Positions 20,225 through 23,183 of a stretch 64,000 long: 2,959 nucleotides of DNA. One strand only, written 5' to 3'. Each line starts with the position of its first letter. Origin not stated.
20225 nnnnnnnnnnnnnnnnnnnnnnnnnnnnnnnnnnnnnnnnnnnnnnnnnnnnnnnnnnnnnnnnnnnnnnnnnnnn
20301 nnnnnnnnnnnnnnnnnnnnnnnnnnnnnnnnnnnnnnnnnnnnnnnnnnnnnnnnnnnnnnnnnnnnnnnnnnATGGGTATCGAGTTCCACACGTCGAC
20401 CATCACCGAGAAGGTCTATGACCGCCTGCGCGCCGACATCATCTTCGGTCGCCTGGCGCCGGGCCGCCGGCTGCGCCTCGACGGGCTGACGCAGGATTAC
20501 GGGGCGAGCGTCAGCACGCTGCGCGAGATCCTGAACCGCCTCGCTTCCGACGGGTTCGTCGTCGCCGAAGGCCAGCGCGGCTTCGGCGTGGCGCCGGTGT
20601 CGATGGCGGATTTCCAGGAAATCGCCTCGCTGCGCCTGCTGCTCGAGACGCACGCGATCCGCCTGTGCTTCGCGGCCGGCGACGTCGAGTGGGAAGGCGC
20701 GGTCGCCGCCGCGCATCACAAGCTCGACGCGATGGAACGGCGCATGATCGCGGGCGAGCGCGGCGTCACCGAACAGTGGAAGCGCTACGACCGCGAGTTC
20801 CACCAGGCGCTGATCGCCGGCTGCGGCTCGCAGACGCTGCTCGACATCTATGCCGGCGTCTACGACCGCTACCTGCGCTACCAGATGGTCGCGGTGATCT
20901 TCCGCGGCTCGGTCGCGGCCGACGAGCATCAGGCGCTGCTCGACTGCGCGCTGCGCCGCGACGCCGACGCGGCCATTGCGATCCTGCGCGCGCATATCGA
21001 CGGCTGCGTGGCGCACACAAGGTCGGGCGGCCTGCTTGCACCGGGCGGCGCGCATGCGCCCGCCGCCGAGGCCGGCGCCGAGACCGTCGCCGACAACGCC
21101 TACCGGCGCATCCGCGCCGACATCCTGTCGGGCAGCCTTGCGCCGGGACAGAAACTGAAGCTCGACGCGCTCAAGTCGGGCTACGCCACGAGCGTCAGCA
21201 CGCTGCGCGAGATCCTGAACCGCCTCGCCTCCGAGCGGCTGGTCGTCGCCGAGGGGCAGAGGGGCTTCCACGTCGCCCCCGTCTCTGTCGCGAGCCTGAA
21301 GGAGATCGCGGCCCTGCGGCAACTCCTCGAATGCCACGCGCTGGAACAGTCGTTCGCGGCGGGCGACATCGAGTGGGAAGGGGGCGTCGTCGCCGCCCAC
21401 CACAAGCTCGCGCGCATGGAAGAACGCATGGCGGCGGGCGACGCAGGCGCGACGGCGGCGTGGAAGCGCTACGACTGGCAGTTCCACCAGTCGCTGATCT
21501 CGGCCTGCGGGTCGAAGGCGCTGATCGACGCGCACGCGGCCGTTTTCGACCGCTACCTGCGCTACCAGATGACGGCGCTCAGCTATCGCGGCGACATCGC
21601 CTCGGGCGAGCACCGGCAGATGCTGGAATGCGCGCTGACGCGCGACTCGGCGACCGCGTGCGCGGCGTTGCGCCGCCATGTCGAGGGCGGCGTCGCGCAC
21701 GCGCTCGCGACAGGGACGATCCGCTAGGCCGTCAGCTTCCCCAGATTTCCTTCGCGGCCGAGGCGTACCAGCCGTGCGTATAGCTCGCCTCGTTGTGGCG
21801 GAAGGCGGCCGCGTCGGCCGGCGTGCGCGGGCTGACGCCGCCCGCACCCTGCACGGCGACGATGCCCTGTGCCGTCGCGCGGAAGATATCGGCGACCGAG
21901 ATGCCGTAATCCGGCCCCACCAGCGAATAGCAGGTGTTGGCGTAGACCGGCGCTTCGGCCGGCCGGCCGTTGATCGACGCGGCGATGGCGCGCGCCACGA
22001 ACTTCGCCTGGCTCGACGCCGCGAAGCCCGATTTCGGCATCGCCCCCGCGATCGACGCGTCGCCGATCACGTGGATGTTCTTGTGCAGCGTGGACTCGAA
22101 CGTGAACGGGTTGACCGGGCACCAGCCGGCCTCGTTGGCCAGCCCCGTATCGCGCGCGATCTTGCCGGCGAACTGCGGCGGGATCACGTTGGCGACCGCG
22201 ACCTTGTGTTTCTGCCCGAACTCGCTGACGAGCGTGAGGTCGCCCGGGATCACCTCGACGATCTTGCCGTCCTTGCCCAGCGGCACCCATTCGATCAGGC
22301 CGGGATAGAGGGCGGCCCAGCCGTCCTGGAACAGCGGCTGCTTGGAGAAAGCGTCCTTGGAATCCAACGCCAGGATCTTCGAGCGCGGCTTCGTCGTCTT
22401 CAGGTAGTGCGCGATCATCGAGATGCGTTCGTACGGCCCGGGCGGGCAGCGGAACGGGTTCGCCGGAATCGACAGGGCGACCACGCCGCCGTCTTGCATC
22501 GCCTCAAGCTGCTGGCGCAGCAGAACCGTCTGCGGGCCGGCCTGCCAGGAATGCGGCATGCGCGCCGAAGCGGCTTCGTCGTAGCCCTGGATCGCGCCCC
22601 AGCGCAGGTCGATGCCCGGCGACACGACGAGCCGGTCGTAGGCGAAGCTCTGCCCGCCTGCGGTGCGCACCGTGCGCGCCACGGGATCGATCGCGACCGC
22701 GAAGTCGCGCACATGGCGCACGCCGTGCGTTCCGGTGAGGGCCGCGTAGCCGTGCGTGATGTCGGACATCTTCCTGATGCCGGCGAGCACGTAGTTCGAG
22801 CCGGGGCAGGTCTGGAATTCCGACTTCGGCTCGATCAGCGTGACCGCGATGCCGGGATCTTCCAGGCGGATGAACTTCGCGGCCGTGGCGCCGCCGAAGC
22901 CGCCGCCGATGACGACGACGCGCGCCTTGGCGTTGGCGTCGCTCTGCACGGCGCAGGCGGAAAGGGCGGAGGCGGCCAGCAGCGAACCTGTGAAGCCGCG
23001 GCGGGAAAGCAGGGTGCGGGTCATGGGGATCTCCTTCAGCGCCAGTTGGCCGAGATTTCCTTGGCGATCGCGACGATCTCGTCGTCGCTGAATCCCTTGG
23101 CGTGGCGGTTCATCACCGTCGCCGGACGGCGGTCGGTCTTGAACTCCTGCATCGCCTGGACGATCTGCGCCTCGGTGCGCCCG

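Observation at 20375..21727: GntR/FadR regulator with an internal tandem duplication of the entire wHTH+FCD unit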

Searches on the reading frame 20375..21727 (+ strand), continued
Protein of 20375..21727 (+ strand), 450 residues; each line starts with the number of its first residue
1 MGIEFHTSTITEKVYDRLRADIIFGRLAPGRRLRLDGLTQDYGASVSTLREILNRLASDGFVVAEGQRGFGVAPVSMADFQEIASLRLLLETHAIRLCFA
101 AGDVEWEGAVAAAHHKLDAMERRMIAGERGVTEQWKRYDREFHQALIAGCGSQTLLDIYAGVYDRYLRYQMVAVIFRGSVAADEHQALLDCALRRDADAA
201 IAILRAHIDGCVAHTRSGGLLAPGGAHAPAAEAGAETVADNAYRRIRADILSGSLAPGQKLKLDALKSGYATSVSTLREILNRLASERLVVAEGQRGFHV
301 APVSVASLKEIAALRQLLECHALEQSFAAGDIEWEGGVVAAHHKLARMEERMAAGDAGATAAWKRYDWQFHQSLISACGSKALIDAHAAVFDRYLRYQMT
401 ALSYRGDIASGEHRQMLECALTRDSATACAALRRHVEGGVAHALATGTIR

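Call 37: search_protein_families(library=pfam, proteins=[L040:1526-2428:-, L040:7407-9293:+, L040:798-1463:+, L040:9455-10129:+, L053:7391-8257:+, L053:8260-10158:+], max_evalue=0.00001)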
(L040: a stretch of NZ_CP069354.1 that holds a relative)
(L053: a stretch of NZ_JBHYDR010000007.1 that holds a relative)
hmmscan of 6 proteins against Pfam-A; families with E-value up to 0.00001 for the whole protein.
L040:1526-2428:- (300 aa): 1 family
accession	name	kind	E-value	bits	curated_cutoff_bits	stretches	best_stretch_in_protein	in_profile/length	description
PF08501.16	Shikimate_dh_N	-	2.8e-20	72.8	27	1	29-116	1-83/83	Shikimate dehydrogenase substrate binding domain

L040:7407-9293:+ (628 aa): 3 families
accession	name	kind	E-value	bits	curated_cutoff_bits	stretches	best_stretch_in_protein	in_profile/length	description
PF01261.30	AP_endonuc_2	-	2.1e-37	129.6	31.1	1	18-252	1-237/249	Xylose isomerase-like TIM barrel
PF14696.12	Glyoxalase_5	-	6.6e-36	124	27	1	289-422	8-139/139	Hydroxyphenylpyruvate dioxygenase, HPPD, N-terminal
PF00903.31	Glyoxalase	-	1.4e-06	29.1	20.6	1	452-549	15-105/121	Glyoxalase/Bleomycin resistance protein/Dioxygenase superfamily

L040:798-1463:+ (221 aa): 4 families
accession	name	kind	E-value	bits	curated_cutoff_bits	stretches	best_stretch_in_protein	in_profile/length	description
PF00196.25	GerE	-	5e-22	77.7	23.5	1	156-210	3-57/57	Bacterial regulatory proteins, luxR family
PF00072.30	Response_reg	-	2e-11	44.5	30.2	1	8-118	2-111/111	Response regulator receiver domain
PF04545.22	Sigma70_r4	-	7.6e-08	32.2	24.1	1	153-199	2-49/50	Sigma-70, region 4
PF08281.18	Sigma70_r4_2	-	2e-06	27.8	25.7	1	153-198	8-54/54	Sigma-70, region 4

L040:9455-10129:+ (224 aa): 0 families

L053:7391-8257:+ (288 aa): 1 family
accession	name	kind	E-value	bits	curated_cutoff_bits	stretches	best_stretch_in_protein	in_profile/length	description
PF08501.16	Shikimate_dh_N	-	7.1e-16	58.7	27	1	14-98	1-83/83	Shikimate dehydrogenase substrate binding domain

L053:8260-10158:+ (632 aa): 4 families
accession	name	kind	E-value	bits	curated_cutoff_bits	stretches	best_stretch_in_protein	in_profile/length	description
PF01261.30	AP_endonuc_2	-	3.4e-41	142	31.1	1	17-248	1-234/249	Xylose isomerase-like TIM barrel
PF14696.12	Glyoxalase_5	-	1.5e-36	126.1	27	1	287-415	7-133/139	Hydroxyphenylpyruvate dioxygenase, HPPD, N-terminal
PF13669.12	Glyoxalase_4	-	3.4e-10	40.6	27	0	307-389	15-102/109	Glyoxalase/Bleomycin resistance protein/Dioxygenase superfamily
PF00903.31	Glyoxalase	-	7.5e-09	36.5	20.6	1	436-547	1-103/121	Glyoxalase/Bleomycin resistance protein/Dioxygenase superfamily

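Call 39: predict_structure(alignment_id=A1)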
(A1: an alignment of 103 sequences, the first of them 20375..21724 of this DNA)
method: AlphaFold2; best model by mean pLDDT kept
length: 450 residues; sequences in the alignment: 103
mean_pLDDT: 91.7   pTM: 0.90
mean pLDDT of the five models: 91.7, 91.1, 90.7, 90.2, 90.1
residues with pLDDT >= 90: 357; 70-90: 74; 50-70: 13; < 50: 6
segments of 3 or more residues with pLDDT < 50: 1-6
pLDDT, mean of each block of 10 residues (from residue 1): 49 93 94 93 91 90 85 94 97 98 96 98 94 94 97 94 94 88 98 98 98 93 68 71 94 92 93 90 91 87 92 97 98 98 97 91 93 97 94 88 88 98 98 96 87
secondary structure, 60 per line:
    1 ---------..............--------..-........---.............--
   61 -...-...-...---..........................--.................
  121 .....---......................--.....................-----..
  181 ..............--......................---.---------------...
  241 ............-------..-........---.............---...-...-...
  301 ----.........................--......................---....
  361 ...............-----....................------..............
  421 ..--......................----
elements in order: H10-23 H35-42 H46-58 E62-64 E70-72 H77-101 H104-125 H129-150 H153-173 H179-194 H197-218 H238-252 H263-270 H274-286 E290-292 E298-300 H305-329 H332-353 H357-375 H381-400 H407-422 H425-446
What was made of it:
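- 20402..20599 (+): N-type module, winged helix-turn-helix (aa 10-75). AF2 secondary structure H10-23, H35-42, H46-58, E62-64, E70-72 (call 39).
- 21029..21085 (+): Inter-module linker (aa 219-237) = former C-terminal tail of the N gene plus former N-terminal tail of the C gene; no in-frame start codon. pLDDT about 68-71 (call 39).
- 21086..21283 (+): C-type module, winged helix-turn-helix (aa 238-303). AF2 H238-252, H263-270, H274-286, E290-292, E298-300 (call 39).
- On VanR group of FCD regulators: The AF2 model has six helices in each FCD (77-218 and 305-446; call 39).
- Checked: The AlphaFold2 model shows two complete wHTH + six-helix bundles joined by a lower-confidence linker at about residues 219-237 (call 39).
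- The AF2 model is confident as a whole: pLDDT 91.7, pTM 0.90 (call 39). AF2 single-chain modelling cannot tell intra-chain from inter-chain contacts (call 39).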

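Call 41: search_protein_families(library=ncbifam, proteins=[window:20375-21724:+], max_evalue=0.00001)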
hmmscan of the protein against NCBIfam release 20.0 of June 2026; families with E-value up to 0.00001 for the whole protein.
window:20375-21724:+ (450 aa): 7 families
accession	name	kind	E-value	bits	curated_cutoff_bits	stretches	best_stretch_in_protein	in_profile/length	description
NF008576.0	PRK11534.1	equivalog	5.5e-65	219.2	218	2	237-436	7-210/225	DNA-binding transcriptional regulator CsiR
TIGR03338.1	phnR_burk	equivalog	2.7e-37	128.4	271.5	2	7-210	9-208/212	phosphonate utilization associated transcriptional regulator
NF008504.0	PRK11414.1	equivalog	4.4e-18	65.8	225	1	9-145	11-141/221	GntR family transcriptional regulator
NF003011.0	PRK03837.1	subfamily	4.4e-14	52.7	260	1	10-211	14-229/241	transcriptional regulator NanR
NF052282.1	PLP_TF_PdxR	equivalog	1.2e-08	34.4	320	0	10-80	2-73/448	MocR-like pyridoxine biosynthesis transcription factor PdxR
TIGR03337.1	phnR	equivalog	1.7e-08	34.5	296.75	0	245-305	9-70/231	phosphonate utilization transcriptional regulator PhnR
NF007741.0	PRK10421.1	equivalog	1e-06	28.4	311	0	8-209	6-227/262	transcriptional regulator LldR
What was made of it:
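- On CsiR equivalog (NCBIfam NF008576): The score of 219.2 against 218 comes only from summing two stretches of a 225-position model (call 41).
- Closest known: CsiR. Same: Each module resembles CsiR-type FCD regulators (call 41).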

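Call 43: fold_search(model_id=the predicted structure, library=pdb)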
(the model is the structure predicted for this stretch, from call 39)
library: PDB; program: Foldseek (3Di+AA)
matches with E <= 10: 870; with E <= 0.001: 52
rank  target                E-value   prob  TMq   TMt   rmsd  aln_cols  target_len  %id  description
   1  7u5q_B                5.6e-08  1.00  0.39  0.77   3.3       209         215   25  Crystal structure of transcriptional regulator, GntR family, from Brucella melitensis (released 2022-03-09)
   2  7u5q_A                8.3e-08  1.00  0.41  0.81   2.7       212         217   24  Crystal structure of transcriptional regulator, GntR family, from Brucella melitensis (released 2022-03-09)
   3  4p9f_A                1.5e-07  1.00  0.40  0.80   3.0       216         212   21  E. coli McbR/YncC (released 2015-01-14)
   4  3sxy_A                1.5e-07  1.00  0.39  0.84   2.7       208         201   24  Metal-free full-length structure of Tm0439, a metal-binding FCD family transcriptional regulator (released 2011-11-16)
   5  7xp0                  2.0e-07  1.00  0.38  0.80   3.8       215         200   25  Crystal structure of PmiR from Pseudomonas aeruginosa (released 2023-04-12)
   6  3c7j_B                3.5e-07  1.00  0.25  0.47  13.6       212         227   26  Crystal structure of transcriptional regulator (GntR family member) from Pseudomonas syringae pv. tomato str. DC3000 (released 2008-02-26)
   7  7xp1                  3.7e-07  1.00  0.38  0.79   3.7       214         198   25  Crystal structure of PmiR from Pseudomonas aeruginosa (released 2023-04-12)
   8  3c7j_A                5.7e-07  1.00  0.26  0.47  11.5       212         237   27  Crystal structure of transcriptional regulator (GntR family member) from Pseudomonas syringae pv. tomato str. DC3000 (released 2008-02-26)
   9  6za3_B                6.5e-07  1.00  0.33  0.56   6.1       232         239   22  Structure of the transcriptional repressor Atu1419 (VanR) from agrobacterium fabrum in complex a palindromic DNA (C222 (released 2020-12-02)
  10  6za3_A                7.1e-07  1.00  0.36  0.62   4.7       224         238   20  Structure of the transcriptional repressor Atu1419 (VanR) from agrobacterium fabrum in complex a palindromic DNA (C222 (released 2020-12-02)
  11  3fms                  7.8e-07  1.00  0.38  0.77   3.5       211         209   23  Crystal structure of TM0439, a GntR transcriptional regulator (released 2009-02-10)
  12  6za7_A                8.9e-07  1.00  0.35  0.60   5.5       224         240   21  Structure of the apo transcriptional repressor Atu1419 (VanR) from agrobacterium fabrum (released 2020-12-02)
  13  6z74_B                8.9e-07  1.00  0.35  0.59   5.7       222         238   22  Structure of the transcriptional repressor Atu1419 (VanR) in complex with a fortuitous citrate from agrobacterium fabr (released 2020-12-02)
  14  3ihu_A                1.4e-06  1.00  0.38  0.77   3.7       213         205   18  Crystal structure of DNA binding protein (YP_298823.1) from Ralstonia eutropha JMP134 at 1.92 A resolution (released 2009-08-11)
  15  6z74_D                2.1e-06  1.00  0.34  0.59   5.7       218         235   22  Structure of the transcriptional repressor Atu1419 (VanR) in complex with a fortuitous citrate from agrobacterium fabr (released 2020-12-02)
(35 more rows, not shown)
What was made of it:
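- Closest known: VanR-group FCD regulators of the GntR family. Same: Foldseek TM-scores are 0.77-0.85 relative to these chains (call 43).
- The best structural matches are VanR-group FCD regulators, one module each (call 43).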

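Call 60: search_protein_representatives(protein=window:20375-21724:+)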
Query: 450 residues. Proteins with E-value up to 0.001 (for the whole library): 27998; up to 1e-10: 4618; up to 1e-30: 407. The best 150 are listed.
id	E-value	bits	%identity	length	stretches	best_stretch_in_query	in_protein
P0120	2.7e-147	507.4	57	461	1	12-448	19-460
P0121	4.1e-94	332.3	60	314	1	155-448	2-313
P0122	4.8e-74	266.2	59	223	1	7-220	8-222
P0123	1.7e-67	244.6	59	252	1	6-199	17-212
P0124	1.1e-66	242.0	54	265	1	9-226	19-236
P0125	2.6e-66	240.7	55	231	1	14-222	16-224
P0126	2.0e-63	231.2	56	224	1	8-444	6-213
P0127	1.0e-62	228.8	52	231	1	238-448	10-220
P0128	4.5e-62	226.7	62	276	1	235-402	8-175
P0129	1.6e-60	221.6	50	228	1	231-448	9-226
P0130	1.3e-59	218.6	38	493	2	6-209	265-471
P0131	6.4e-59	216.3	36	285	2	10-209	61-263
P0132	2.1e-58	214.7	62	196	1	40-207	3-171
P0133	1.2e-57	212.1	59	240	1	43-220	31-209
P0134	1.2e-55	205.5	50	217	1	9-209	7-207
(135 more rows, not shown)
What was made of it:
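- Tried and rejected: I used the exhaustive sequence search instead (call 60).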

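Call 69: search_dna_similar(query=window:20375-21724:+, collection=plasmids, mode=protein, max_evalue=1e-40, max_rows=25)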
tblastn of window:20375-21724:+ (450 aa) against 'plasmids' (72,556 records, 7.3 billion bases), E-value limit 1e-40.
Records with a match: 119; places in all: 202; records where one place covers at least 80% of the query: 118.
Best place of each record, by identity: 60-80% 67; <60% 52.
By first word of the organism name: Rhizobium 83; Sinorhizobium 14; Shinella 5; Neorhizobium 5; Paracoccus 2; Sagittula 2; Roseomonas 1; Microvirga 1; Marinovum 1; Pararhizobium 1; and 4 more.
By predicted mobility (MOB-suite, as given by PLSDB): non-mobilizable 52; mobilizable 34; conjugative 33.
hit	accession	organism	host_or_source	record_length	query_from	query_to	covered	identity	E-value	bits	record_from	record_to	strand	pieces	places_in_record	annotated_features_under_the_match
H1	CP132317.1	Shinella sumterensis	Homo sapiens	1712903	1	445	88%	65.8%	2e-84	530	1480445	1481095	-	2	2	GntR family transcriptional regulator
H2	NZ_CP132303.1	Shinella sumterensis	Homo sapiens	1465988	1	445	88%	65.8%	4e-84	529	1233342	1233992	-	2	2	none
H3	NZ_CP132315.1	Shinella oryzae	Homo sapiens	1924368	1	445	88%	65.6%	7e-84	527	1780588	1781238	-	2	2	none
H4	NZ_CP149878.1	Rhizobium sp. T1473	Medicago sativa,Cell Culture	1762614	1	449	89%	64.4%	2e-86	520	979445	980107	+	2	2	none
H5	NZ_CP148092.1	Rhizobium sp. T1470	Medicago sativa,cell culture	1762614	1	449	89%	64.4%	2e-86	520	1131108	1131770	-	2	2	none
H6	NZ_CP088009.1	Rhizobium sp. T136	Melilotus albus,Cell culture,root nodule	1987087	1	449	89%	64.4%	2e-86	520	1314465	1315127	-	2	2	none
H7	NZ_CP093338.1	Shinella sp. H4-D48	whole organism,grassland soil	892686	1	445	88%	65.1%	9e-84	526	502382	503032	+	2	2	GntR family transcriptional regulator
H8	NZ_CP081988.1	Shinella oryzae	cell culture,rhizosphere soil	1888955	1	445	88%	65.1%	2e-83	525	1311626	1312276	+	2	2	none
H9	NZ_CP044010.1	Rhizobium sp. BG6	Prosopis cineraria,pure bacterial ...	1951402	4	449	88%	64.6%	2e-85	532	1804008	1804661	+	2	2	none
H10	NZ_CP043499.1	Rhizobium grahamii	Prosopis cineraria,pure bacterial ...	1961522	4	449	88%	64.6%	2e-85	532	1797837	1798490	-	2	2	none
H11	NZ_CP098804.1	Rhizobium anhuiense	Trifolium dubium,Cell culture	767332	7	450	88%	64.0%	3e-82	521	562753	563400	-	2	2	GntR family transcriptional regulator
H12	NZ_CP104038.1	Rhizobium sp. SRDI969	Pisum sativum,Cell culture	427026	7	449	87%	63.6%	4e-86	532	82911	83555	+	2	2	GntR family transcriptional regulator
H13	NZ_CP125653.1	Rhizobium sp. BT04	Phaseolus vulgaris,Pure culture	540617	7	450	88%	63.5%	4e-88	539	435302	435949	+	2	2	GntR family transcriptional regulator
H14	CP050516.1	Rhizobium leguminosarum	Trifolium repens,cell culture,root ...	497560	7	450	88%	63.5%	3e-87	534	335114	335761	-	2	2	GntR family transcriptional regulator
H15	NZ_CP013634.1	Rhizobium sp. N324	Phaseolus vulgaris,Whole ...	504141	7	450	88%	63.2%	9e-87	530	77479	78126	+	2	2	GntR family transcriptional regulator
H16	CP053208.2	Rhizobium leguminosarum bv. trifolii TA1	Trifolium spumosum L. (Annual ...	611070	7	450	88%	63.2%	6e-87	533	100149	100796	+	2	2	GntR family transcriptional regulator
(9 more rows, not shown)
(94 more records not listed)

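Call 70: get_annotated_region(hit=H16, flank=8000)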
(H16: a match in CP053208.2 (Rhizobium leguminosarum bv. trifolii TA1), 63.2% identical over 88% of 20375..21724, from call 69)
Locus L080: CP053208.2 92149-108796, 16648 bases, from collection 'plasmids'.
description: Rhizobium leguminosarum bv. trifolii TA1 plasmid pRltTA1B, complete sequence
organism: Rhizobium leguminosarum bv. trifolii TA1 (NCBI taxid 754521)
taxonomy: Bacteria; Pseudomonadota; Alphaproteobacteria; Hyphomicrobiales; Rhizobiaceae; Rhizobium; Rhizobium leguminosarum; Rhizobium leguminosarum bv. trifolii TA1
host: -; source: Trifolium spumosum L. (Annual Mediterranean clovers); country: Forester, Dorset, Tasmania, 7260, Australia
typing (MOB-suite, as given by PLSDB): mobilizable; relaxase MOBQ
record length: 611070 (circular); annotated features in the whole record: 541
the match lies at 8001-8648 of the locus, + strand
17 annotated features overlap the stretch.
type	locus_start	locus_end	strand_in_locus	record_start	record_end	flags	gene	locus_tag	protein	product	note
CDS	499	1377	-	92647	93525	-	-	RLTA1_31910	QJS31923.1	FkbM family methyltransferase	-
CDS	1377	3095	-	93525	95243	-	-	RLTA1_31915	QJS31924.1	adenylate/guanylate cyclase domain-containing protein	-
CDS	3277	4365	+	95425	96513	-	-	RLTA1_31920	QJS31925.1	glycosyltransferase family 4 protein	-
CDS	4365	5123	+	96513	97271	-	-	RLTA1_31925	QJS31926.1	polysaccharide deacetylase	-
CDS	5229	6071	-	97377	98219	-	-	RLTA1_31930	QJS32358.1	alpha/beta hydrolase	-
CDS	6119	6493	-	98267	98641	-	-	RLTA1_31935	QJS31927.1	GFA family protein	-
CDS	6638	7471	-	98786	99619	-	-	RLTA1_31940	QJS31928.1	MBL fold metallo-hydrolase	-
CDS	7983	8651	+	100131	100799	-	-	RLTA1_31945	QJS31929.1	GntR family transcriptional regulator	-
CDS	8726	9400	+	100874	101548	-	-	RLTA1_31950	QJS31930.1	GntR family transcriptional regulator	-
CDS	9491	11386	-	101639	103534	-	-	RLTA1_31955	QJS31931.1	sugar phosphate isomerase/epimerase and 4-hydroxyphenylpyruvate domain-containing protein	-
CDS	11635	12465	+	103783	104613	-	-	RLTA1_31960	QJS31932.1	transporter substrate-binding domain-containing protein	-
CDS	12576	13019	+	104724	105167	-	-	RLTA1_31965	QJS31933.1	3-dehydroquinate dehydratase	-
CDS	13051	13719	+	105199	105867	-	-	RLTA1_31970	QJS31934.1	amino acid ABC transporter permease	-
CDS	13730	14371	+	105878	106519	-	-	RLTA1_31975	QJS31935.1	amino acid ABC transporter permease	-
CDS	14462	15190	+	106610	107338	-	-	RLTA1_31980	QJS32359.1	amino acid ABC transporter ATP-binding protein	-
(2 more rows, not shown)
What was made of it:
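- Rhizobium has a related cluster (call 70).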

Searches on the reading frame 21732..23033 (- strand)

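Call 10: search_protein_families(library=pfam, proteins=[window:21732-23033:-], max_evalue=0.00001)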
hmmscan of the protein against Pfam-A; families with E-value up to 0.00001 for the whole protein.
window:21732-23033:- (433 aa): 3 families
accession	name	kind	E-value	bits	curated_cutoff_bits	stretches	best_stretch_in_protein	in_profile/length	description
PF21706.3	FCSD_central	-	7.7e-47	158.6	27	1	169-285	1-116/116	Sulfide dehydrogenase [flavocytochrome c] flavoprotein chain, central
PF09242.17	FCSD-flav_bind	-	3.6e-21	75.7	26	1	361-431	2-71/71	Flavocytochrome c sulphide dehydrogenase, flavin-binding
PF07992.20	Pyr_redox_2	-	3.4e-09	37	26.1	1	38-151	2-119/291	Pyridine nucleotide-disulphide oxidoreductase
